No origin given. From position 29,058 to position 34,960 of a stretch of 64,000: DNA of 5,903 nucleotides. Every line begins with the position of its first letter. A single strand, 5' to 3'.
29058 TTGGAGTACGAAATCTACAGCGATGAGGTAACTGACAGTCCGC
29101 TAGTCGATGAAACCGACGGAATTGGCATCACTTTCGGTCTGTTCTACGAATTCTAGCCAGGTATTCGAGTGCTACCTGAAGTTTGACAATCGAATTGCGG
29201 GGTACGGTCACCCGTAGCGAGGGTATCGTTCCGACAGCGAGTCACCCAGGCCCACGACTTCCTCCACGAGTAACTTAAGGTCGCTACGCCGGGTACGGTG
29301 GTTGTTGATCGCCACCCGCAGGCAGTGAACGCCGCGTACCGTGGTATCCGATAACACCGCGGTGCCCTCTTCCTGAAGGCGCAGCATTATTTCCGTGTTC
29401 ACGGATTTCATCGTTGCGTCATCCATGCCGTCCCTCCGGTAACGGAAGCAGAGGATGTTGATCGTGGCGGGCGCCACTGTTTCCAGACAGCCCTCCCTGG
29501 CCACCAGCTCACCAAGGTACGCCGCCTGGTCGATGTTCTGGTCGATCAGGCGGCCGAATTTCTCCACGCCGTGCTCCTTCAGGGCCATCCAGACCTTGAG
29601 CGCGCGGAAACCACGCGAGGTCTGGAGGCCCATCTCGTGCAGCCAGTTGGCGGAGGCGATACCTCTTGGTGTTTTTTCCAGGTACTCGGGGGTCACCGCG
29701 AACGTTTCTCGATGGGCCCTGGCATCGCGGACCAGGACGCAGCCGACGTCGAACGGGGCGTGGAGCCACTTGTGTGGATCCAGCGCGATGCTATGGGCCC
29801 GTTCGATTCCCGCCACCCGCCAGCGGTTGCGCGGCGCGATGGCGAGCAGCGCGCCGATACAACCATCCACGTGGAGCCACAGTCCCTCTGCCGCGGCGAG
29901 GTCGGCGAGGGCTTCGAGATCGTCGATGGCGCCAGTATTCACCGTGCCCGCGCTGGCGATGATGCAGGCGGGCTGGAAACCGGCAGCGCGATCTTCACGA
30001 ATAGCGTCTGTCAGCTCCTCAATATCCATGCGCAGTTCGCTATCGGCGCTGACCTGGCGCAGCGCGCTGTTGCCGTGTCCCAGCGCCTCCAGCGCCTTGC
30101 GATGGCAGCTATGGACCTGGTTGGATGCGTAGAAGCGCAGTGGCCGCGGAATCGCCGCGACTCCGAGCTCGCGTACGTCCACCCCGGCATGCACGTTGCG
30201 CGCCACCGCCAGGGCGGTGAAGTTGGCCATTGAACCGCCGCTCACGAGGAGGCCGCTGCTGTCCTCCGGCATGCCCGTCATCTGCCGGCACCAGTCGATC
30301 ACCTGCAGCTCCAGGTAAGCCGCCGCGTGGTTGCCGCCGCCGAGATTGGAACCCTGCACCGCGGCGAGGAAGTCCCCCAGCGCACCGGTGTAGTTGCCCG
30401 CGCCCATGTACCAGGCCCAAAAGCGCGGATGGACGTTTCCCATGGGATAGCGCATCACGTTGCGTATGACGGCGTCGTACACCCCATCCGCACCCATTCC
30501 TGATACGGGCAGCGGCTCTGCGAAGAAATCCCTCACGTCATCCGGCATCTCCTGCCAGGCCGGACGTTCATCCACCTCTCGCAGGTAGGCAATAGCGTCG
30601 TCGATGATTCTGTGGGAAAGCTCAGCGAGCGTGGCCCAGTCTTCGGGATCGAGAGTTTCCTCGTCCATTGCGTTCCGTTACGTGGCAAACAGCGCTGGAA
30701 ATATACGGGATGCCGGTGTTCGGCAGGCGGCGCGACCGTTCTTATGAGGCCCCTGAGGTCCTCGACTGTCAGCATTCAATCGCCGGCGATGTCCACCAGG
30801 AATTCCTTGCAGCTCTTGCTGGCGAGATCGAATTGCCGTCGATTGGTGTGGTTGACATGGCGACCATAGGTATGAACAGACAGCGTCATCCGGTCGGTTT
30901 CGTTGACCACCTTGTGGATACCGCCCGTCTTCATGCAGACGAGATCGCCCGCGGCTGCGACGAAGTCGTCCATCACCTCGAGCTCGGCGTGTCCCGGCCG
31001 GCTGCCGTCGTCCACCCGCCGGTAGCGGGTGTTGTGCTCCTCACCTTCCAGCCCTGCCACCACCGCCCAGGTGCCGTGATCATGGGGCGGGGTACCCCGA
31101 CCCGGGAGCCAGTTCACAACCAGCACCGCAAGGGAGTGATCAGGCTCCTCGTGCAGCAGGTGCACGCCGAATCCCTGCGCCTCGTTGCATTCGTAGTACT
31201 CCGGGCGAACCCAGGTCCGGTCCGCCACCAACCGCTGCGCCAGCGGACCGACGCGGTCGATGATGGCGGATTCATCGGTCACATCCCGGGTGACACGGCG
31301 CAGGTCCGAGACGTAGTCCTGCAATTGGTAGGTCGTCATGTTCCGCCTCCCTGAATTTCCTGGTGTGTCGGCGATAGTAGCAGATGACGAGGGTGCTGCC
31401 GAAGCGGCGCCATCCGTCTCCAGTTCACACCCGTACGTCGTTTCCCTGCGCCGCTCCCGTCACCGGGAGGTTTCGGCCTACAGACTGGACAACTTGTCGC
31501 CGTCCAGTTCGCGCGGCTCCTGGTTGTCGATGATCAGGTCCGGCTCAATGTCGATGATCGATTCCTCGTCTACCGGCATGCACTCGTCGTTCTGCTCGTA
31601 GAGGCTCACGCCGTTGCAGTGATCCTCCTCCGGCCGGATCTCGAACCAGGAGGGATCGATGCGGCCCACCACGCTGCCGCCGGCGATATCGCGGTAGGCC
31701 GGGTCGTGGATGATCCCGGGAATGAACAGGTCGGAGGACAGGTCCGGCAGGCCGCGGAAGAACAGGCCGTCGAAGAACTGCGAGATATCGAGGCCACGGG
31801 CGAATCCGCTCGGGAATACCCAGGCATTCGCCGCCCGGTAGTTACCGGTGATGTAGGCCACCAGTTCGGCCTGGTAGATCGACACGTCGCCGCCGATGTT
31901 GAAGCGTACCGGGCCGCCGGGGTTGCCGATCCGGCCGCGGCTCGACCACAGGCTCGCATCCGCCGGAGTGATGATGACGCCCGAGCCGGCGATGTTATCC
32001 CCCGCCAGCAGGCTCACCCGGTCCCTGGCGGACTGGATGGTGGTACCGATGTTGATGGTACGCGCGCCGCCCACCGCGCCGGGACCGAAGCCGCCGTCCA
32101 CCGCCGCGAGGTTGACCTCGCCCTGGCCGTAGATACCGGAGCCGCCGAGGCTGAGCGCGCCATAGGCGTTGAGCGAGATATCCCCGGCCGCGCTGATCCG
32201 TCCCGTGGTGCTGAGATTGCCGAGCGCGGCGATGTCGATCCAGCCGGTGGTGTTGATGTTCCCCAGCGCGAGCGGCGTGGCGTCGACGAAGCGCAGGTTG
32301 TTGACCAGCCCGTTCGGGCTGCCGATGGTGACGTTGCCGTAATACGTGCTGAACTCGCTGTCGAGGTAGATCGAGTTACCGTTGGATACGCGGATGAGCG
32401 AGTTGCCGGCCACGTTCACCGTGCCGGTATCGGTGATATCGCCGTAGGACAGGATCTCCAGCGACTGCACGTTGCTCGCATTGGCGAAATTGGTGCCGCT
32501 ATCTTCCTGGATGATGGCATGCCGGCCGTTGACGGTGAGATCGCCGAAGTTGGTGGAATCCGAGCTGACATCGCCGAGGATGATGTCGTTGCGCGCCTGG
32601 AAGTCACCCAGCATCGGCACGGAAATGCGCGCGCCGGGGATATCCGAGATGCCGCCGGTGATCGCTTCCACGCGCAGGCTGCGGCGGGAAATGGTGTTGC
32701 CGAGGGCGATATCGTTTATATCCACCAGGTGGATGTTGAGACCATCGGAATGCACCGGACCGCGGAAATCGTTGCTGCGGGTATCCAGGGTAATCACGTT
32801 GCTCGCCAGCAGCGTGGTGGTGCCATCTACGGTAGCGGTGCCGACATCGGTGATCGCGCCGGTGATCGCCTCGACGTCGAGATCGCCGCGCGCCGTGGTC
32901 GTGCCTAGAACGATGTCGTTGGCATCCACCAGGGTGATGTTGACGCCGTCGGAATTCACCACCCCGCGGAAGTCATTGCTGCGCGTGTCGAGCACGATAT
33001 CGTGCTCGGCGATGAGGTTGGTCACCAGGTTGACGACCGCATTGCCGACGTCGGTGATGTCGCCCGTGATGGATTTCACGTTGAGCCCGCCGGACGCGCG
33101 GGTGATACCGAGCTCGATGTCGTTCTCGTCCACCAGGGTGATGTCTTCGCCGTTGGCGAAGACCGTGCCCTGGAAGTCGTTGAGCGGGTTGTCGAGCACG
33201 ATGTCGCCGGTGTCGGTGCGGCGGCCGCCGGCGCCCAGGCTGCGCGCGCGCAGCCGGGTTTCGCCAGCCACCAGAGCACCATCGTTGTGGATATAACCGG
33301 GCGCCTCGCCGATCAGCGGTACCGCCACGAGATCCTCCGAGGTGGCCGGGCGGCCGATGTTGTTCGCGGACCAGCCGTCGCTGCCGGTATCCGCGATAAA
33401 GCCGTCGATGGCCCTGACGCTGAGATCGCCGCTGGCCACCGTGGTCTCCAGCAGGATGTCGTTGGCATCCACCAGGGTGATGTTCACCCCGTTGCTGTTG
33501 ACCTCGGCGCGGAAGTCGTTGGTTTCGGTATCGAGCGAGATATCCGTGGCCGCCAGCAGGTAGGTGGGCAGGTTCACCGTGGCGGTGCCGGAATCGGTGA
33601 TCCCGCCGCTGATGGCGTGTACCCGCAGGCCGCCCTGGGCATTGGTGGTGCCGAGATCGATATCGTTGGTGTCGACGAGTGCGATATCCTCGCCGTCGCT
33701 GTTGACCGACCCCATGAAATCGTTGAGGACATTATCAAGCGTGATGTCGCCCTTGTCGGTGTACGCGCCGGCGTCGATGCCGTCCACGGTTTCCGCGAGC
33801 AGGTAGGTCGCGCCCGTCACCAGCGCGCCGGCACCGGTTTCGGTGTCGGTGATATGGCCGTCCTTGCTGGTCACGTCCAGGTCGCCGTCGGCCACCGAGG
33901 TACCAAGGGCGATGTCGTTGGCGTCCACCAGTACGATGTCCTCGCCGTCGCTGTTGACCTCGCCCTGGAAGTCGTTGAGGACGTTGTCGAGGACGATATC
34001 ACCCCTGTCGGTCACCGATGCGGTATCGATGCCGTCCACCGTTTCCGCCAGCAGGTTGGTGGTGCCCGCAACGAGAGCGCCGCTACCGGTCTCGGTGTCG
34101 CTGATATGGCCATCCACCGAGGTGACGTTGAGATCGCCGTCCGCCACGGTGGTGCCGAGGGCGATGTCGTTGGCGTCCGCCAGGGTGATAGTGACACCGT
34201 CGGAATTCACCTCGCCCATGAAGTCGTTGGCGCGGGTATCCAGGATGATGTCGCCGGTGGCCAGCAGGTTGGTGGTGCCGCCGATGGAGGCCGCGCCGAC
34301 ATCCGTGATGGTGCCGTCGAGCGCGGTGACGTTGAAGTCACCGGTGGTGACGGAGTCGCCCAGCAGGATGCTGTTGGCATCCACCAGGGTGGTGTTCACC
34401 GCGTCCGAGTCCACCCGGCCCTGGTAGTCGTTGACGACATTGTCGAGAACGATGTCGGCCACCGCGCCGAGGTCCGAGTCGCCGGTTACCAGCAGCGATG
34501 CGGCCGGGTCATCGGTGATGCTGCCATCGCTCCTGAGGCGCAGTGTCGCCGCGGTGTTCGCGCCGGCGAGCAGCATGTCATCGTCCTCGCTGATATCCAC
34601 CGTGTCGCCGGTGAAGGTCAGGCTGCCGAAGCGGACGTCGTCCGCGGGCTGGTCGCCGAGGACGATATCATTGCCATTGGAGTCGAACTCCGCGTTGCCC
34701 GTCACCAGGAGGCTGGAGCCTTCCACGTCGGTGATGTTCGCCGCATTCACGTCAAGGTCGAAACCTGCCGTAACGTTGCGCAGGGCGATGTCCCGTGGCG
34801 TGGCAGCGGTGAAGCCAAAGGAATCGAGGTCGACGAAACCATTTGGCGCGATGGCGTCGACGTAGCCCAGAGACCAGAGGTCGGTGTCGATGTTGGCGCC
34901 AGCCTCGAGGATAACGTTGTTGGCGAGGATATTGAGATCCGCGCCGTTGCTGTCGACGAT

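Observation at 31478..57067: Two-partner secretion locus with a single uninterrupted 7,910-codon cargo gene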

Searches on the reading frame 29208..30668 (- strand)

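Call 9: search_protein_families(library=pfam, proteins=[window:29208-30668:-], max_evalue=0.001)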
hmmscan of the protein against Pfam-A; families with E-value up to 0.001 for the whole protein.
window:29208-30668:- (486 aa): 2 families
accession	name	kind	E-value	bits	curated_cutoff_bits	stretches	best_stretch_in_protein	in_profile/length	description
PF00282.25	Pyridoxal_deC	-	1.6e-58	198.7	27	1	70-411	29-375/375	Pyridoxal-dependent decarboxylase conserved domain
PF01212.27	Beta_elim_lyase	-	2.4e-05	24.3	27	1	135-270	46-170/288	Beta-eliminating lyase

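Call 10: search_protein_families(library=ncbifam, proteins=[window:29208-30668:-], max_evalue=0.001)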
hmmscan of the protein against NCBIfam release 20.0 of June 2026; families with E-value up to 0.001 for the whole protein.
window:29208-30668:- (486 aa): 7 families
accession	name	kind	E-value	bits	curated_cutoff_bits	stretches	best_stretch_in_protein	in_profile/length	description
NF052646.1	DABADecarRhbB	equivalog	1.4e-54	185.5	900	1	116-459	135-466/491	L-2,4-diaminobutyrate decarboxylase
TIGR03799.1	NOD_PanD_pyr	equivalog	1.4e-40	139.2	606.1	1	134-419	157-446/522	pyridoxal-dependent aspartate 1-decarboxylase PanP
TIGR03812.1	tyr_de_CO2_Arch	equivalog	5e-28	98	299.4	1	114-461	55-363/375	tyrosine decarboxylase MfnA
NF002748.0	PRK02769.1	equivalog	1.9e-14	53.2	305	1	120-401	67-322/382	histidine decarboxylase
TIGR03811.1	tyr_de_CO2_Ent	equivalog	1.5e-10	40.2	905.3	1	184-273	230-324/608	tyrosine decarboxylase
TIGR01788.1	Glu-decarb-GAD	equivalog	7.5e-07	28.2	380.4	1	210-435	170-385/431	glutamate decarboxylase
NF041359.1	GntG_guanitoxin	subfamily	0.00057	19.1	230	0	185-312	86-214/343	GntG family PLP-dependent aldolase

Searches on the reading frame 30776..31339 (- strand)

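Call 9: search_protein_families(library=pfam, proteins=[window:30776-31339:-], max_evalue=0.001)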
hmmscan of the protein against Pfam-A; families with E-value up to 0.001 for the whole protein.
window:30776-31339:- (187 aa): 1 family
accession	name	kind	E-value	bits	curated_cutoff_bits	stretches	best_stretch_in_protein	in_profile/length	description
PF05995.18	CDO_I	-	0.00045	20.2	23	1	71-159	71-158/170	Cysteine dioxygenase type I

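Call 10: search_protein_families(library=ncbifam, proteins=[window:30776-31339:-], max_evalue=0.001)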
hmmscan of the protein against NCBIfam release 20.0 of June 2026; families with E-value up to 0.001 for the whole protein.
window:30776-31339:- (187 aa): 0 families

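Call 54: search_protein_families(library=pfam, proteins=[window:30776-31339:-], max_evalue=1)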
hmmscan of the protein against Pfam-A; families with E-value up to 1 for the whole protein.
window:30776-31339:- (187 aa): 4 families
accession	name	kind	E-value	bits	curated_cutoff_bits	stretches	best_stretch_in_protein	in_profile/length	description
PF05995.18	CDO_I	-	0.00045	20.2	23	1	71-159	71-158/170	Cysteine dioxygenase type I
PF07883.17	Cupin_2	-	0.001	19.2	27.2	1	116-150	27-62/70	Cupin domain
PF08007.18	JmjC_2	-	0.0084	16.1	22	1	114-158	76-120/127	JmjC domain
PF12973.13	Cupin_7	-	0.087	13.1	27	1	54-94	17-57/105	ChrR Cupin-like domain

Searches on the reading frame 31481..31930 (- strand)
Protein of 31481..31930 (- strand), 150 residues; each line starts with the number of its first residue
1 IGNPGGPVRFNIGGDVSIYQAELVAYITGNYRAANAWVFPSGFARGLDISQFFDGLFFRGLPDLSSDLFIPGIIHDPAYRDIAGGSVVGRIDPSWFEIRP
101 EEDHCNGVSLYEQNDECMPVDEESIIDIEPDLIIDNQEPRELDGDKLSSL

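Call 59: search_solved_structures(query=window:31481-31930:-, max_evalue=10, show_alignments=3)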
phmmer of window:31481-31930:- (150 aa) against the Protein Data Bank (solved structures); distinct sequences matched with E-value up to 10: 0.

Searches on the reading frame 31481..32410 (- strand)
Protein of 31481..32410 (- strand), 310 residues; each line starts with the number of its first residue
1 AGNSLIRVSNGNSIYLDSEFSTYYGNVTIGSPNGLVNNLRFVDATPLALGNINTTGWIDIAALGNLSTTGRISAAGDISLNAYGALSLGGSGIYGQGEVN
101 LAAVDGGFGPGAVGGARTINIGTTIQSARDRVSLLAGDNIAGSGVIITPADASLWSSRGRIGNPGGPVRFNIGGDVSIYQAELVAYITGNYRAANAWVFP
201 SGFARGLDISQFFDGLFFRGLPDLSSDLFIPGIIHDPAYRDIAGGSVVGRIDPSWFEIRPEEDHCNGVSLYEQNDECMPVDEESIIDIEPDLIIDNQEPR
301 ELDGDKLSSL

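Call 54: search_protein_families(library=pfam, proteins=[window:31481-32410:-], max_evalue=1)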
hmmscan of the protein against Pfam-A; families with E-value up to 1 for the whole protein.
window:31481-32410:- (310 aa): 1 family
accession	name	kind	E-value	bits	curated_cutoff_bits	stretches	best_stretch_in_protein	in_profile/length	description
PF18886.6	DUF5649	-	0.00082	20.1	25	1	37-90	2-56/68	Repeats of unknown function (DUF5649)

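Call 70: find_homologous_proteins(query=window:31481-32260:-, max_evalue=0.001)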
Query window:31481-32260:-: 2664 candidates shared short words with the query, none scored E <= 0.001.

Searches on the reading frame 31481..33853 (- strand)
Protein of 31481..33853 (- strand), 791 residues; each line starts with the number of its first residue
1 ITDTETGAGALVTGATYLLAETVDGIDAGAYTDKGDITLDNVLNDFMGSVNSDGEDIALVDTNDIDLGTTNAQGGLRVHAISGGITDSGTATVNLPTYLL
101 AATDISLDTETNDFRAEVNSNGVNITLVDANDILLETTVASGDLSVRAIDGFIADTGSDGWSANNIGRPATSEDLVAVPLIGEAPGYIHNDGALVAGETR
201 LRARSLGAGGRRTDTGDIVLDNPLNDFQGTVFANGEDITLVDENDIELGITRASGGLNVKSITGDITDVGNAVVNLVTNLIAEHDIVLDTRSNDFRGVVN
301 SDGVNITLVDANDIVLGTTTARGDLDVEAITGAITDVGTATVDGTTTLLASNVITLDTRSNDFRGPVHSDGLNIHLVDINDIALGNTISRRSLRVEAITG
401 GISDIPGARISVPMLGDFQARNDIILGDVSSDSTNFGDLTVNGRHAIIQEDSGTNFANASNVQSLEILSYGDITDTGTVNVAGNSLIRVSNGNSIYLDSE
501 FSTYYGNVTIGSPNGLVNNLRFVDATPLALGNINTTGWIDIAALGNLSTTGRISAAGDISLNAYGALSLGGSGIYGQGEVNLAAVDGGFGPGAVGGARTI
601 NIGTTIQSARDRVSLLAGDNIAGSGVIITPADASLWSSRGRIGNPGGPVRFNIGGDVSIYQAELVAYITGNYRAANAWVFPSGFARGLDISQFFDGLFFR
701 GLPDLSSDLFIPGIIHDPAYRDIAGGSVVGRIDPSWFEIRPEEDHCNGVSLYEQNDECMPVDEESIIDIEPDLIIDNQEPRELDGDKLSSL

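Call 4: search_protein_families(library=pfam, proteins=[window:31481-33853:-], max_evalue=0.01)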
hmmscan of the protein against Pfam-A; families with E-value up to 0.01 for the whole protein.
window:31481-33853:- (791 aa): 1 family
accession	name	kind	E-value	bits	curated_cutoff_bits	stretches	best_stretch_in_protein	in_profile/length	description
PF18886.6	DUF5649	-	9.9e-50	167.2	25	5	305-368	3-66/68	Repeats of unknown function (DUF5649)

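Call 5: search_protein_families(library=ncbifam, proteins=[window:31481-33853:-], max_evalue=0.01)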
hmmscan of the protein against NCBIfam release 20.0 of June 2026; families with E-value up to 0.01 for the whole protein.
window:31481-33853:- (791 aa): 0 families

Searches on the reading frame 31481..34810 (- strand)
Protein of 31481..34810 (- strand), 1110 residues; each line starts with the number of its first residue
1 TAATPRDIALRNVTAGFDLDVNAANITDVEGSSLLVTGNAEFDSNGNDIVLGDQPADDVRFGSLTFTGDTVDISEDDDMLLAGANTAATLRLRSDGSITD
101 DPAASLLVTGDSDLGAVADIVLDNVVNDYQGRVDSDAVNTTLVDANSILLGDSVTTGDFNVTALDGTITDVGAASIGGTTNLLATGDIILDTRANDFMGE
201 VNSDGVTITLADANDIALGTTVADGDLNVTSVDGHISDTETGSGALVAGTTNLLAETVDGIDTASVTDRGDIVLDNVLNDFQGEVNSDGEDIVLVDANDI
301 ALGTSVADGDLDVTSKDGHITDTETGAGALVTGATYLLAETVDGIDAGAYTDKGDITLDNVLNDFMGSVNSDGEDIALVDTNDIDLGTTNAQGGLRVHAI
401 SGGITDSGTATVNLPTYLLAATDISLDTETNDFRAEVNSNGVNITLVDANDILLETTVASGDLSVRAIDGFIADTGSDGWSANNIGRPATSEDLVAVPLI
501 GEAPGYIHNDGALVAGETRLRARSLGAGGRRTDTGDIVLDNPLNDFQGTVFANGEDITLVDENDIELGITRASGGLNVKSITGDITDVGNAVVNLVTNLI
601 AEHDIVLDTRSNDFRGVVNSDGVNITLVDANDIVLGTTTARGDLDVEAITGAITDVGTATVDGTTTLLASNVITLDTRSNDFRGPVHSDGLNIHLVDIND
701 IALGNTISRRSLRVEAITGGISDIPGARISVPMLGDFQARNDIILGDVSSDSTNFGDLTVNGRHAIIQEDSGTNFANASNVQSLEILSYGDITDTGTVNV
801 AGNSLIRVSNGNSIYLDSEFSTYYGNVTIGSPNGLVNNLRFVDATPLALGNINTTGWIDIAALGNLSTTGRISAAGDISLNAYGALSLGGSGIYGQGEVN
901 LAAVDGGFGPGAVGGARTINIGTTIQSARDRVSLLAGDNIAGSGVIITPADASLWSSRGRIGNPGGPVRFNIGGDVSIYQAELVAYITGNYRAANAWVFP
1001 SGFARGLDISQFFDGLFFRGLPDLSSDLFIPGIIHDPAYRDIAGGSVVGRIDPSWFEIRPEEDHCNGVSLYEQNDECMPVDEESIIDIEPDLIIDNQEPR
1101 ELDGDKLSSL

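Call 37: search_solved_structures(query=window:31481-34810:-, max_evalue=1)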
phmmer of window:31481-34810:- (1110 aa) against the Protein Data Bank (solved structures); distinct sequences matched with E-value up to 1: 0.
